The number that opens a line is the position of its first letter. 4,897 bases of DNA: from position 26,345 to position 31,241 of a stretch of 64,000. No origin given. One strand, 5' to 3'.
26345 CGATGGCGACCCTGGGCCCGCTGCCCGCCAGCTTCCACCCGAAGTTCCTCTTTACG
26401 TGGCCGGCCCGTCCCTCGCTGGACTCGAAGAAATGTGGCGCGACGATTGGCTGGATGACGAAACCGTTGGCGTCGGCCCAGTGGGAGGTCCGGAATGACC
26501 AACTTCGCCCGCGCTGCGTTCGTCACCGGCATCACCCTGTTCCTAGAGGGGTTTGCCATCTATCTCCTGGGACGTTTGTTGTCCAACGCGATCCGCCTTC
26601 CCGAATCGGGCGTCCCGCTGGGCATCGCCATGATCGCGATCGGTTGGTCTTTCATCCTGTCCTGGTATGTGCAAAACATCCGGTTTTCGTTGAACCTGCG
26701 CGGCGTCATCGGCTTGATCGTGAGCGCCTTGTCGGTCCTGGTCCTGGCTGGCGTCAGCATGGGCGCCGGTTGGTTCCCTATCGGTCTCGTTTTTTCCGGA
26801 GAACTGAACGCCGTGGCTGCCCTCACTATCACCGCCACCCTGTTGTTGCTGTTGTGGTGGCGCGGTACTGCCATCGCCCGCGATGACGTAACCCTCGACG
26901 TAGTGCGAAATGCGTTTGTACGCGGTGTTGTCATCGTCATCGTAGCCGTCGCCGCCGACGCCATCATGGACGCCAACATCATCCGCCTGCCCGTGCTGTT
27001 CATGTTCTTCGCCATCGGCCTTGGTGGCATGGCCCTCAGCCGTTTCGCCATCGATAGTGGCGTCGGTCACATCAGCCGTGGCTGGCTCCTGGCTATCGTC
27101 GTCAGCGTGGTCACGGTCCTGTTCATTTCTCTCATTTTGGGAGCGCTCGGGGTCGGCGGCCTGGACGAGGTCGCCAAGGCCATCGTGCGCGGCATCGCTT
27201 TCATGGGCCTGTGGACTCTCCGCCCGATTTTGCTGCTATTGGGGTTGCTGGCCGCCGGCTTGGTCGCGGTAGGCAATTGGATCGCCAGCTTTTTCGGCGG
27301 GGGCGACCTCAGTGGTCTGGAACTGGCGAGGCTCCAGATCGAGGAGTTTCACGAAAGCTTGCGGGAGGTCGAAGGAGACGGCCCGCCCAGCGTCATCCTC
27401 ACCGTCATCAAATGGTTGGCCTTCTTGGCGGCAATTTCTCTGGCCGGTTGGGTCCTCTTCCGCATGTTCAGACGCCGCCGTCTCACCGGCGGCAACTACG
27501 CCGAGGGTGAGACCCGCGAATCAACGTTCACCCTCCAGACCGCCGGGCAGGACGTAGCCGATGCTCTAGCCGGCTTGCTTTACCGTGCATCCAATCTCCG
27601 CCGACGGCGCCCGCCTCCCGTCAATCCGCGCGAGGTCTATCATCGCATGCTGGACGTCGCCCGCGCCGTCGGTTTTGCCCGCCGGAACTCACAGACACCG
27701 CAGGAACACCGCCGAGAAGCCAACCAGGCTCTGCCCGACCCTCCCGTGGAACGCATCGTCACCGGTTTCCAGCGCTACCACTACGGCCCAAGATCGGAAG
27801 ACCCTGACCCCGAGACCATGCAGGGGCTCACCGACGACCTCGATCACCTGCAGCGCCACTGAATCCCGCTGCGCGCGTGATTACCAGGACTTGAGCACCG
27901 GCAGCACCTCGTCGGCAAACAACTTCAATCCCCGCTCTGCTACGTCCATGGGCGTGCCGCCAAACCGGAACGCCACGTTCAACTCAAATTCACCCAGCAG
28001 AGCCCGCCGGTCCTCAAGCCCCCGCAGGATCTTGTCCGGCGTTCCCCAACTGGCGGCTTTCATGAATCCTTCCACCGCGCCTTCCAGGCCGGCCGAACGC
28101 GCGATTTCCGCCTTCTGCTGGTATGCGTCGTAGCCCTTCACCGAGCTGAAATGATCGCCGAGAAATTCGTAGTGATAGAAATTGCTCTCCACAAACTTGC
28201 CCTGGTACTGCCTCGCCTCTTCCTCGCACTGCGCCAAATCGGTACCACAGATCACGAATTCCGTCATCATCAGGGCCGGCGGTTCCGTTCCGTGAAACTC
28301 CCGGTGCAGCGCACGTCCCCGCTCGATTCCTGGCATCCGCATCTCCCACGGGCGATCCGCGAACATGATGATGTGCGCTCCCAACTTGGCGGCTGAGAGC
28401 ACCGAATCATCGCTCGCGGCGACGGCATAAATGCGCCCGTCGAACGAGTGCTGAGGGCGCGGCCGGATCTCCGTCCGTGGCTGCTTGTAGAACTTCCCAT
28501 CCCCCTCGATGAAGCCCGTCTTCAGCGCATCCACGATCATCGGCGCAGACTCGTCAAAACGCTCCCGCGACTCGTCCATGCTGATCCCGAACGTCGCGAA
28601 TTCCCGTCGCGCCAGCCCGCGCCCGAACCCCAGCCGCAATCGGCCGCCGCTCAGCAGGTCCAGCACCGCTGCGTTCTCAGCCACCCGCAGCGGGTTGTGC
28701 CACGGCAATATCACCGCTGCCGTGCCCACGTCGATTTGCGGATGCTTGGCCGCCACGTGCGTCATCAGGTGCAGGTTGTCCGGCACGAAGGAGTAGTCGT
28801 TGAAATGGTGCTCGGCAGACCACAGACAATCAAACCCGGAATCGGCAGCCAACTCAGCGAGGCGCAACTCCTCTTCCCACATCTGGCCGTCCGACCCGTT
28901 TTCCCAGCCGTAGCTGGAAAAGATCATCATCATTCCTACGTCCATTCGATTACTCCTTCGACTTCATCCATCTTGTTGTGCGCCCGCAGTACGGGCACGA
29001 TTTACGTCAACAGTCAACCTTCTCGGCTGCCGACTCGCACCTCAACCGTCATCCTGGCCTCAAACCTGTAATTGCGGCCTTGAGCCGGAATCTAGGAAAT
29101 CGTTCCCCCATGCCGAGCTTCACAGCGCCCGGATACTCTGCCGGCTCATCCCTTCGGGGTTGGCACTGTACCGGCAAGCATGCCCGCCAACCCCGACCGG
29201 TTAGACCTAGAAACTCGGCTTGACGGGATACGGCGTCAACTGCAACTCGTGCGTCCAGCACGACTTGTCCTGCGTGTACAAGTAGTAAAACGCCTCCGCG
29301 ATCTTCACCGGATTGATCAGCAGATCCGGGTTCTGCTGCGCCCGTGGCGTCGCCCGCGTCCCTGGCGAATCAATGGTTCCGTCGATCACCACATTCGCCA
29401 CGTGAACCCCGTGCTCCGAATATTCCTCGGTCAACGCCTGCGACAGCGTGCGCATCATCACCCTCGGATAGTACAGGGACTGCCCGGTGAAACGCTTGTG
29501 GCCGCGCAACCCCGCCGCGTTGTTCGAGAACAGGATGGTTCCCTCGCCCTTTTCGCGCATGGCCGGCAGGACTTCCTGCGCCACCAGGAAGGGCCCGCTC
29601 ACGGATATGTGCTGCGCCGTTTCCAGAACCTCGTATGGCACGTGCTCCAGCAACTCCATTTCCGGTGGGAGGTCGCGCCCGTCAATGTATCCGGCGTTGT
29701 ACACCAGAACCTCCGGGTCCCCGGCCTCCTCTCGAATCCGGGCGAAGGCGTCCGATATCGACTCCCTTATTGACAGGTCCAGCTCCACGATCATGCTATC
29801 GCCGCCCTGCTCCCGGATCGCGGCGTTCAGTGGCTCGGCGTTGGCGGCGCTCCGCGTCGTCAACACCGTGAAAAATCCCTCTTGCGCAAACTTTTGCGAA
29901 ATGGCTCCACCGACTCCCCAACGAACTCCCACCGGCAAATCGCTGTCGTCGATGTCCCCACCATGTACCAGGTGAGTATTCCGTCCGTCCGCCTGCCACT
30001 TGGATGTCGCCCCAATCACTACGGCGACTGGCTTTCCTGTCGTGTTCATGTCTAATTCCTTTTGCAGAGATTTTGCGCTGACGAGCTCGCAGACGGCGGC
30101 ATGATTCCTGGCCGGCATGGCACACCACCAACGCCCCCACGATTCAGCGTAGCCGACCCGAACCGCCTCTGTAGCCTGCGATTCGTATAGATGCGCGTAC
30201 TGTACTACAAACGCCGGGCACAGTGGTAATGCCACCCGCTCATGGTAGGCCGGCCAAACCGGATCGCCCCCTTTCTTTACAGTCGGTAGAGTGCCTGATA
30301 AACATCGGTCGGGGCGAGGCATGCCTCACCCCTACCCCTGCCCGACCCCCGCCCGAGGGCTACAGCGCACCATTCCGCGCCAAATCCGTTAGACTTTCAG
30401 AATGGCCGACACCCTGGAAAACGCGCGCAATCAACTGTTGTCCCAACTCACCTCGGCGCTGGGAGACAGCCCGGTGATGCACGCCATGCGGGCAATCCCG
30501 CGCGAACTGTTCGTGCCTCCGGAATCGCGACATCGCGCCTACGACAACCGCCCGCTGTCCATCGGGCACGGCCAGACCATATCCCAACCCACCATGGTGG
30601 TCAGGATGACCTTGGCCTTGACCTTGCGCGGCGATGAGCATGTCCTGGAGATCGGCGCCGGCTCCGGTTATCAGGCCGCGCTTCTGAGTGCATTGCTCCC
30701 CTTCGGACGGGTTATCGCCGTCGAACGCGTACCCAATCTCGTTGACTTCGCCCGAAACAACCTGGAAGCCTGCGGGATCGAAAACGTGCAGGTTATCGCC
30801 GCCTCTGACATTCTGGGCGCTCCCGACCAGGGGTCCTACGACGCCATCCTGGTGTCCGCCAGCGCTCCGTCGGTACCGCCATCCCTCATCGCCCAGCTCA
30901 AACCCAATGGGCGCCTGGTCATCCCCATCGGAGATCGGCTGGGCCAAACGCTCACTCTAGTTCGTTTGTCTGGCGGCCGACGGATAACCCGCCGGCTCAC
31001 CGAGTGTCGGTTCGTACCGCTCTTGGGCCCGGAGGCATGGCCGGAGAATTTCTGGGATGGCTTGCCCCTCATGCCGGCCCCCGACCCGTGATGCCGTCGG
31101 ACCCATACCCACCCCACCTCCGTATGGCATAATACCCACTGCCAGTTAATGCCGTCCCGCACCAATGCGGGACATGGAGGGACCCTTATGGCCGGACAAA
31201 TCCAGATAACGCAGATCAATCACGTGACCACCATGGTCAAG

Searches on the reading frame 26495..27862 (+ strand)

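Call 90: search_protein_families(library=pfam, proteins=[window:26495-27862:+], max_evalue=0.0001)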
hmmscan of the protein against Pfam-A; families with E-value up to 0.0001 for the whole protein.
window:26495-27862:+ (455 aa): 1 family
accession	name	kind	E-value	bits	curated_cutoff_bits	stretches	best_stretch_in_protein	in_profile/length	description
PF13559.11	DUF4129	-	1.9e-09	37.9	24.8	1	382-438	2-59/69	Domain of unknown function (DUF4129)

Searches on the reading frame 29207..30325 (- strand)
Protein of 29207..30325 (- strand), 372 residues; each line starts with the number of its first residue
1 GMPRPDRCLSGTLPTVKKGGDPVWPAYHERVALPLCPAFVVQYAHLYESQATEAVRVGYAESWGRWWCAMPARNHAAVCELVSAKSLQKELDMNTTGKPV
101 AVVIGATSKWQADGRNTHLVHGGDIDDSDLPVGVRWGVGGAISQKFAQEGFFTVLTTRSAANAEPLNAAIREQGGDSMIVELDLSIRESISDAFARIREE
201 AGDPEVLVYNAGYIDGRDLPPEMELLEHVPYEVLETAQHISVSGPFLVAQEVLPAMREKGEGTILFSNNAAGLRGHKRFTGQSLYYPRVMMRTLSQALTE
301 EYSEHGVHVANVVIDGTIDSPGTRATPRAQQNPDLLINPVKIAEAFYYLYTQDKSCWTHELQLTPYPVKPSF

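Call 90: search_protein_families(library=pfam, proteins=[window:29207-30325:-], max_evalue=0.0001)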
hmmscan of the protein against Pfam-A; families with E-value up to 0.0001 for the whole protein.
window:29207-30325:- (372 aa): 2 families
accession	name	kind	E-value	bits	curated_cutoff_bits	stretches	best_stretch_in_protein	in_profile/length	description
PF00106.31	adh_short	-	1.2e-21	77.6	26.6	1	132-324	6-188/195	short chain dehydrogenase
PF13561.12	adh_short_C2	-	3.7e-19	69.7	27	1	133-330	1-188/236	Enoyl-(Acyl carrier protein) reductase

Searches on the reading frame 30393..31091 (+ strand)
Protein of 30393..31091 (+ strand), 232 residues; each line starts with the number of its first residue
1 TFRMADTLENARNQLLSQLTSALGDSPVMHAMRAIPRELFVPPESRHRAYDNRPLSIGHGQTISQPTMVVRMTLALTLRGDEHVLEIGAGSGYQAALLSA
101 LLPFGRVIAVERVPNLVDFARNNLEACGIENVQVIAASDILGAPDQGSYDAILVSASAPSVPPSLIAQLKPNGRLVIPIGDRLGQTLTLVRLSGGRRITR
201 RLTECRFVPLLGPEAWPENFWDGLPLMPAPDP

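Call 90: search_protein_families(library=pfam, proteins=[window:30393-31091:+], max_evalue=0.0001)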
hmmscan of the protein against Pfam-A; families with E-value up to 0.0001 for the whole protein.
window:30393-31091:+ (232 aa): 6 families
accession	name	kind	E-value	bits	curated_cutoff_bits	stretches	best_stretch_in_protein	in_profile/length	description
PF01135.25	PCMT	-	6.9e-52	176.7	20.3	1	13-212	4-207/210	Protein-L-isoaspartate(D-aspartate) O-methyltransferase (PCMT)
PF13847.12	Methyltransf_31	-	1.3e-07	31.8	27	1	80-177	3-109/145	Methyltransferase domain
PF13649.12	Methyltransf_25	-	2.1e-07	32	27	1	84-158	1-74/97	Methyltransferase domain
PF08241.18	Methyltransf_11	-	9.2e-06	26.7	21.2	1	85-161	1-73/95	Methyltransferase domain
PF05175.20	MTS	-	1.9e-05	24.8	23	1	80-153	31-103/170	Methyltransferase small domain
PF08242.18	Methyltransf_12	-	2.2e-05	25.5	30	1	85-156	1-73/98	Methyltransferase domain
